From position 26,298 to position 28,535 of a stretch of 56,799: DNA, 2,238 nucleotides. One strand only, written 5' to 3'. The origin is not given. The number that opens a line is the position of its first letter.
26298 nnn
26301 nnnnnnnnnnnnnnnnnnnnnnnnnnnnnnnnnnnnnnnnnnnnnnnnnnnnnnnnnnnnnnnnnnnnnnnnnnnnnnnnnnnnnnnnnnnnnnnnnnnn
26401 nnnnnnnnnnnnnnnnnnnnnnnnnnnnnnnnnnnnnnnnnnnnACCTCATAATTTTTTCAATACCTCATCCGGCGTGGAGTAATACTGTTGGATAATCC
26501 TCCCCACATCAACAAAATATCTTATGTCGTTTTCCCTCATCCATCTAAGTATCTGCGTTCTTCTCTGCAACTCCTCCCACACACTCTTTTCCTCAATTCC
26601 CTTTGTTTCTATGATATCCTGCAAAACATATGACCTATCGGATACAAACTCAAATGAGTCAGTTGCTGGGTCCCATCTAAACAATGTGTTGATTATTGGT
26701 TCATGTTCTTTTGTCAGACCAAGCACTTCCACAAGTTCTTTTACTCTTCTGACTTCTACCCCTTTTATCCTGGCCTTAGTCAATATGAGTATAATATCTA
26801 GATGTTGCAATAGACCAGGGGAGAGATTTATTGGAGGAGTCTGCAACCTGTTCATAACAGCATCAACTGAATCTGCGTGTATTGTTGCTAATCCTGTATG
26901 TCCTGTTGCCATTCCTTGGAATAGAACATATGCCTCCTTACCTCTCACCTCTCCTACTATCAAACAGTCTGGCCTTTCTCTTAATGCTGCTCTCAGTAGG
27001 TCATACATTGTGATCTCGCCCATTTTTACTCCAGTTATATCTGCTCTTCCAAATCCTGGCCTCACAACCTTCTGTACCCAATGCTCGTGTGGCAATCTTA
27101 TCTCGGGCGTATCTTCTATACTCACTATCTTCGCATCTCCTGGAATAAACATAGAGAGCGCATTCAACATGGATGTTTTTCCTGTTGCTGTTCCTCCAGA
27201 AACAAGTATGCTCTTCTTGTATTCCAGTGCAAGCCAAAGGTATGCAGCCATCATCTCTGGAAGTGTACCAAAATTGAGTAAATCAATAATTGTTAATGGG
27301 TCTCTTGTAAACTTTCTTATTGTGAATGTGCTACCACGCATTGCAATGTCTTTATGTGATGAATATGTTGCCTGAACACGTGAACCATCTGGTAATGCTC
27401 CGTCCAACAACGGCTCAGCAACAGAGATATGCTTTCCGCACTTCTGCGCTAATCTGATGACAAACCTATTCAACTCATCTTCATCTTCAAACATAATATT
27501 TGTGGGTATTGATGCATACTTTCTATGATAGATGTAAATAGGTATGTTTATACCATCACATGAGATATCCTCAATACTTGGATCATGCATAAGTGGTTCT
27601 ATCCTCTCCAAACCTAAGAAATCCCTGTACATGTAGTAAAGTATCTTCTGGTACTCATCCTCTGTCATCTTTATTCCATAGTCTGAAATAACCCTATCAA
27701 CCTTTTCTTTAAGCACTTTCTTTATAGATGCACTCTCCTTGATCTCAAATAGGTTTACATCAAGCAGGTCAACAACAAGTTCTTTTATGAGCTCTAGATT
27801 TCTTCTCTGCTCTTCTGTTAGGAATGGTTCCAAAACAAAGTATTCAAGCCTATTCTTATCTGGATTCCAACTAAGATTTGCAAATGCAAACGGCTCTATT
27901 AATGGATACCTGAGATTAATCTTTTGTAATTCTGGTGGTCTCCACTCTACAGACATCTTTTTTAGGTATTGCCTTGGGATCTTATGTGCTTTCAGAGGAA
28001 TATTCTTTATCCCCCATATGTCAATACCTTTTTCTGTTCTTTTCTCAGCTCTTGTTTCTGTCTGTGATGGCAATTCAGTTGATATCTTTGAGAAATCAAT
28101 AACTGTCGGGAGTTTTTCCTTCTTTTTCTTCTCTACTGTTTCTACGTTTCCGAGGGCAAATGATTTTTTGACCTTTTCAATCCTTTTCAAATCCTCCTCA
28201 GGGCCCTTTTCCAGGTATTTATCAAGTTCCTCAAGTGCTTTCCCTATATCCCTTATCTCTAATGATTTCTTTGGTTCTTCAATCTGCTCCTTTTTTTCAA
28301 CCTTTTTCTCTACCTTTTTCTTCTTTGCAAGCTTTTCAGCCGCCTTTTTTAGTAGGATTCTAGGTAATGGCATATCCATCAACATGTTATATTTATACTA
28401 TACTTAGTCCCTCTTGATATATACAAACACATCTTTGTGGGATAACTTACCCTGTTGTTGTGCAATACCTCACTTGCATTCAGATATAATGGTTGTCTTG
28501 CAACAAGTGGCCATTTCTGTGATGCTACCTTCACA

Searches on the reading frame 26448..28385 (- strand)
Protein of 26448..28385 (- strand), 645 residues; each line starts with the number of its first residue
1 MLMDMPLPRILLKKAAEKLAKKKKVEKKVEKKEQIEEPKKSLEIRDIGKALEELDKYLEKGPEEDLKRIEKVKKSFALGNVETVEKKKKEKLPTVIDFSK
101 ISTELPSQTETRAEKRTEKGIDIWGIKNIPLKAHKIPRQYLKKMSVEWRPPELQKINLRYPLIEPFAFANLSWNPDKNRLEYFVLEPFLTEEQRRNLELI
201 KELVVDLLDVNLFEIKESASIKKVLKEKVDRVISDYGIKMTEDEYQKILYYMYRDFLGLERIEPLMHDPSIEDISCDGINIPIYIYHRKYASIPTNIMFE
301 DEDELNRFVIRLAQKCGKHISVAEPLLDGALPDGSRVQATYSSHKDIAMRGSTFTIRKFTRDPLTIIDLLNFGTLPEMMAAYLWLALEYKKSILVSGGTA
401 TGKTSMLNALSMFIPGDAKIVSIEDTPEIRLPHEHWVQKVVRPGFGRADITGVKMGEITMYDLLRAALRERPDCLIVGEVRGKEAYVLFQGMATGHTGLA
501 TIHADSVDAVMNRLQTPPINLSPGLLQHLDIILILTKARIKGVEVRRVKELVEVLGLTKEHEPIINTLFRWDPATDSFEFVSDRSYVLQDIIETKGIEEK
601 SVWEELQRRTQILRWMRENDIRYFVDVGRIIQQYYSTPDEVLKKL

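Call 6: search_protein_families(library=pfam, proteins=[window:26448-28385:-], max_evalue=0.01)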
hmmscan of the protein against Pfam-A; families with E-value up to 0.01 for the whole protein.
window:26448-28385:- (645 aa): 1 family
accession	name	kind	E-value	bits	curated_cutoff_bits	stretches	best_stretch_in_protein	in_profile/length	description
PF00437.27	T2SSE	-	5.4e-37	127.8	24.9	1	289-516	31-257/370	Type II/IV secretion system protein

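Call 67: search_protein_families(library=ncbifam, proteins=[window:26448-28385:-], max_evalue=0.001)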
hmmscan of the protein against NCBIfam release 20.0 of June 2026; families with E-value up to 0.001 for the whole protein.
window:26448-28385:- (645 aa): 17 families
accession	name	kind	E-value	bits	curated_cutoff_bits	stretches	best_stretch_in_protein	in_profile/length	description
NF058587.1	archaellum_moto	equivalog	4.7e-125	418.3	550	1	150-636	24-519/527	archaellum flagellar ATPase motor FlaI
NF053672.1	bindosome_BasE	exception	3.1e-68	230.8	1000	1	182-638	64-511/512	bindosome assembly system ATPase subunit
TIGR03819.1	heli_sec_ATPase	hypoth_equivalog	3.3e-53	181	373.15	1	222-515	14-298/340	TadA family conjugal transfer-associated ATPase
TIGR02788.1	VirB11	equivalog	4.3e-39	134.3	249.95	2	379-515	133-263/308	P-type DNA transfer ATPase VirB11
TIGR02782.1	TrbB_P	equivalog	2.2e-32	112.6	304.55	1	304-558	53-297/303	P-type conjugative transfer ATPase TrbB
NF010475.0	PRK13900.1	equivalog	5.1e-30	104.7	389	1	381-515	151-280/333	type IV secretion system ATPase VirB11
NF010469.0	PRK13894.1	subfamily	2.5e-28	99.4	508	1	313-559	75-312/320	conjugal transfer ATPase TrbB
NF010407.0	PRK13833.1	subfamily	1.2e-19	71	499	1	322-554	79-300/323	conjugal transfer protein TrbB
NF010425.0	PRK13851.1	equivalog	5.2e-18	65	461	1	380-507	152-274/344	type IV secretion system protein VirB11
NF041000.1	ATPase_ComGA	equivalog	6.5e-17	61.4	300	1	392-516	130-244/267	competence type IV pilus ATPase ComGA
TIGR02533.1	type_II_gspE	equivalog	3.2e-11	42.6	630.25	1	366-515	219-357/486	type II secretion system ATPase GspE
NF007755.0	PRK10436.1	equivalog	4.3e-11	42.1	617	1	387-516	215-334/465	type II secretion system protein GspE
TIGR01420.1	pilT_fam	subfamily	6e-11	42.1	319.1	1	385-514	117-239/343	PilT/PilU family type 4a pilus ATPase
TIGR02538.1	type_IV_pilB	equivalog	5.5e-10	38.5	675.65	1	375-515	301-430/564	type IV-A pilus assembly ATPase PilB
TIGR02525.1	plasmid_TraJ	equivalog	1.1e-08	34.5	368.3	1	393-514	152-269/372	plasmid transfer ATPase TraJ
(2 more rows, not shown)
